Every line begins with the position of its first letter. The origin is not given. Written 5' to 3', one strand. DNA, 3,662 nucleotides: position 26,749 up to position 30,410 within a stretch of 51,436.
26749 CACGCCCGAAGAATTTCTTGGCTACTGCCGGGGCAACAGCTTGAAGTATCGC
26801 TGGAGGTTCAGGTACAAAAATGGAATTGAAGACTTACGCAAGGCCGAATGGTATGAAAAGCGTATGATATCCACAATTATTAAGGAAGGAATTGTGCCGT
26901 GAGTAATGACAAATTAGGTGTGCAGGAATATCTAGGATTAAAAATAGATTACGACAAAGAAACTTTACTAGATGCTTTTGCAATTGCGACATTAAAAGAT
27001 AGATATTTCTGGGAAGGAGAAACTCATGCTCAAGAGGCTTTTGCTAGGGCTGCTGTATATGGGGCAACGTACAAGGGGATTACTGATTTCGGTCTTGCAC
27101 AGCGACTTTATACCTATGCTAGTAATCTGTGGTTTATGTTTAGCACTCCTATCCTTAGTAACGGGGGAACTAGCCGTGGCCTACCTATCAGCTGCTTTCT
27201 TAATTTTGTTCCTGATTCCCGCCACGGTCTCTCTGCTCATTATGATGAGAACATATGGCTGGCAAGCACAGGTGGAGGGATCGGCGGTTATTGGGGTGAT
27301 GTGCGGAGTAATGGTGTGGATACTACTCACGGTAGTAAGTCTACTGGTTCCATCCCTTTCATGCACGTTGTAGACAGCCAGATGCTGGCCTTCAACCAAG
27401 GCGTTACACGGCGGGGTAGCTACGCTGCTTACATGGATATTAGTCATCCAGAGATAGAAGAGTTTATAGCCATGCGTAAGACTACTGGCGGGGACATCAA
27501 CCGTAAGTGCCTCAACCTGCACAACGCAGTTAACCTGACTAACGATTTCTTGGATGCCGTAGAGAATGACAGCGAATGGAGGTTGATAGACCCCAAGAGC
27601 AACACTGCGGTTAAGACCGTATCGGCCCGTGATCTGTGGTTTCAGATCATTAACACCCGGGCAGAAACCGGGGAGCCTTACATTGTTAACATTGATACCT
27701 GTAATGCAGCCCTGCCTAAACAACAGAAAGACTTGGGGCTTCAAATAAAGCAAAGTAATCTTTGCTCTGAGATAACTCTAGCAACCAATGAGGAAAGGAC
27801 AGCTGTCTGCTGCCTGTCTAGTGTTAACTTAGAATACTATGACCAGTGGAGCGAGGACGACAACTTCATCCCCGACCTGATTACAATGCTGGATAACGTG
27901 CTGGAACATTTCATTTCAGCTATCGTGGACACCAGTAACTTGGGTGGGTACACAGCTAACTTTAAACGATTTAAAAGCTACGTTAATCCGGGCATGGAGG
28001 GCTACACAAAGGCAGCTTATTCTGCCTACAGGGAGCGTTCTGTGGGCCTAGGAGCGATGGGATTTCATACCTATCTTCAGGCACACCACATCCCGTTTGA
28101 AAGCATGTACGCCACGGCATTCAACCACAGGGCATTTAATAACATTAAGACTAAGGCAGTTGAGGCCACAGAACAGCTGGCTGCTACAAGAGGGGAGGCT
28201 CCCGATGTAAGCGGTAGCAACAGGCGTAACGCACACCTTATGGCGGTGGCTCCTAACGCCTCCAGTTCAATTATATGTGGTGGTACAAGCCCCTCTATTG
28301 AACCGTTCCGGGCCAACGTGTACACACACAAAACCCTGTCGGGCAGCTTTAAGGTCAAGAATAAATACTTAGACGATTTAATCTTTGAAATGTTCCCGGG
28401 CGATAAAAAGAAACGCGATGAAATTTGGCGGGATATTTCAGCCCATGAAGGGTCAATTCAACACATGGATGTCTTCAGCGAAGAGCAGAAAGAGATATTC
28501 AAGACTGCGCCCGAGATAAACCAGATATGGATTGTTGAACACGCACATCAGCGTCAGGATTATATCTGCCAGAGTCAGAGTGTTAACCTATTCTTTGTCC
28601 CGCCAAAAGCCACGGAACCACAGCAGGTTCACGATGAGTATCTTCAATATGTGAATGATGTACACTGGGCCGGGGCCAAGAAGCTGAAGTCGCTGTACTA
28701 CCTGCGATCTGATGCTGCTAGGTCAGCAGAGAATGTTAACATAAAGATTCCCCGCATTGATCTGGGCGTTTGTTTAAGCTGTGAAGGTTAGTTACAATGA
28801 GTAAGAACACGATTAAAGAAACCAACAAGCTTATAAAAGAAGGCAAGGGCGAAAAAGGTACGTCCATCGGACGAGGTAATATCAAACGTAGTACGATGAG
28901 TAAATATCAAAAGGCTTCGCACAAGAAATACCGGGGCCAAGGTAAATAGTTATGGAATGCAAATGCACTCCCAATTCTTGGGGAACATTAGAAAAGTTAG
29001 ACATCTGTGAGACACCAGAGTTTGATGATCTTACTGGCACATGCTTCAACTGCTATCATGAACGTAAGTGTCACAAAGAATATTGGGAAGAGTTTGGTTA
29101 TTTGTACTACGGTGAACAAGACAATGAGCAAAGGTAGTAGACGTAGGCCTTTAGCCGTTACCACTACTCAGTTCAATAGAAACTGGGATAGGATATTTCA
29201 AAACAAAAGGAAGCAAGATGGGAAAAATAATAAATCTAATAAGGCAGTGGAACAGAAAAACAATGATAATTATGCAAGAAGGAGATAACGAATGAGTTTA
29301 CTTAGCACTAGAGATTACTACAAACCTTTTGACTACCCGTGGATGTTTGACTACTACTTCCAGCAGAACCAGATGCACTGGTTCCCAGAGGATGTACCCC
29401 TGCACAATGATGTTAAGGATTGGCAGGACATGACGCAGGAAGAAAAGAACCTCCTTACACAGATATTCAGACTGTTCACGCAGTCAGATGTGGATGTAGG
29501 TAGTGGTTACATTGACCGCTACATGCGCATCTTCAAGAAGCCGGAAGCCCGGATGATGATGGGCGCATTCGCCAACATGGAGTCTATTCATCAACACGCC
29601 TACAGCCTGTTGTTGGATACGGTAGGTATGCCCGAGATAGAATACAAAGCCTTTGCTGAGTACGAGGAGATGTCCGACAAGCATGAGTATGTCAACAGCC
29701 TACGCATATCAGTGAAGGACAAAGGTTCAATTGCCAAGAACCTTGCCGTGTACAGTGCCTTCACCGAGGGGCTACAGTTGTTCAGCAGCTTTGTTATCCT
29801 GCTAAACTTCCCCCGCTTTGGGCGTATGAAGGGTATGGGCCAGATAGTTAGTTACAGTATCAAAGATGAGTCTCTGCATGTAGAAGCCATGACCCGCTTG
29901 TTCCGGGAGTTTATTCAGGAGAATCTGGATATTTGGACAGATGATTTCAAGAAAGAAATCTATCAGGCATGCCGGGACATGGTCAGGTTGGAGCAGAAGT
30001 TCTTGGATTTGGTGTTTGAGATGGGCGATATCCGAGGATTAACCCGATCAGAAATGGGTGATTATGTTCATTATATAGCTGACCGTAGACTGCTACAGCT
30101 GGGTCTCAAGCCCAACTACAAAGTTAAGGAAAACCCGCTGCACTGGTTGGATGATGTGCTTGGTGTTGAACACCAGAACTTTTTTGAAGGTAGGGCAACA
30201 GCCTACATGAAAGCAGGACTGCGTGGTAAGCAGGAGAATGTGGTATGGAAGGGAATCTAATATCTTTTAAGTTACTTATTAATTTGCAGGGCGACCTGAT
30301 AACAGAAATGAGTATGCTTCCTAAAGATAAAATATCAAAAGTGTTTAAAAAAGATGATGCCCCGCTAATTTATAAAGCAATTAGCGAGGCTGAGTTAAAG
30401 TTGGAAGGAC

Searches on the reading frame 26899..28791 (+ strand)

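Call 29: search_protein_families(library=phrogs, proteins=[window:26899-28791:+], max_evalue=0.00001)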
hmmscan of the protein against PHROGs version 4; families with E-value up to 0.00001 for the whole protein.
window:26899-28791:+ (630 aa): 10 families
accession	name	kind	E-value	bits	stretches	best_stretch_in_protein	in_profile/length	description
phrog_84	-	DNA, RNA and nucleotide metabolism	4.7e-156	522.4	1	10-629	184-795/975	ribonucleoside-diphosphate reductase large subunit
phrog_30939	-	DNA, RNA and nucleotide metabolism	1.5e-53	182.9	1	78-573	480-938/977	ribonucleotide reductase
phrog_3844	-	moron, auxiliary metabolic gene and host takeover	1.2e-49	170.5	3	442-612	312-440/451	NrdA-like aerobic NDP reductase large subunit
phrog_3987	-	DNA, RNA and nucleotide metabolism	6e-48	164.6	2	14-234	131-357/467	ribonucleotide reductase large subunit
phrog_12229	-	DNA, RNA and nucleotide metabolism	2.8e-28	99.7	2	32-168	15-148/577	ribonucleotide reductase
phrog_29665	-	unknown function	6.4e-23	82.4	1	295-452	3-150/150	-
phrog_33412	-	unknown function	5.6e-16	59.6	1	485-612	15-130/140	-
phrog_22953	-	DNA, RNA and nucleotide metabolism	1.3e-13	52.4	1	131-243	3-115/201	ribonucleotide reductase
phrog_367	-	DNA, RNA and nucleotide metabolism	2e-11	43.8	1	154-476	265-540/701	ribonucleotide reductase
phrog_6132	-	DNA, RNA and nucleotide metabolism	8.6e-09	36.1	1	63-184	181-303/530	ribonucleotide reductase large subunit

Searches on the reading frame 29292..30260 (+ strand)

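Call 29: search_protein_families(library=phrogs, proteins=[window:29292-30260:+], max_evalue=0.00001)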
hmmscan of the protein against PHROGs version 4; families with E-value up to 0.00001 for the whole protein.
window:29292-30260:+ (322 aa): 5 families
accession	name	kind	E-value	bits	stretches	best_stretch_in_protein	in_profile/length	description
phrog_86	-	DNA, RNA and nucleotide metabolism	3.2e-86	291.1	1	6-315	67-395/504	ribonucleoside diphosphate reductase small subunit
phrog_8368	-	DNA, RNA and nucleotide metabolism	2.9e-16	60.8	1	179-315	1-145/156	aerobic NDP reductase small subunit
phrog_24856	-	DNA, RNA and nucleotide metabolism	4.7e-11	43.8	1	21-187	21-192/195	ribonucleotide reductase class Ia beta subunit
phrog_30939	-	DNA, RNA and nucleotide metabolism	2.3e-10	40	1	22-273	29-283/977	ribonucleotide reductase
phrog_10582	-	DNA, RNA and nucleotide metabolism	8.5e-07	29.4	1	13-107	32-126/255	ribonucleotide reductase class Ia beta subunit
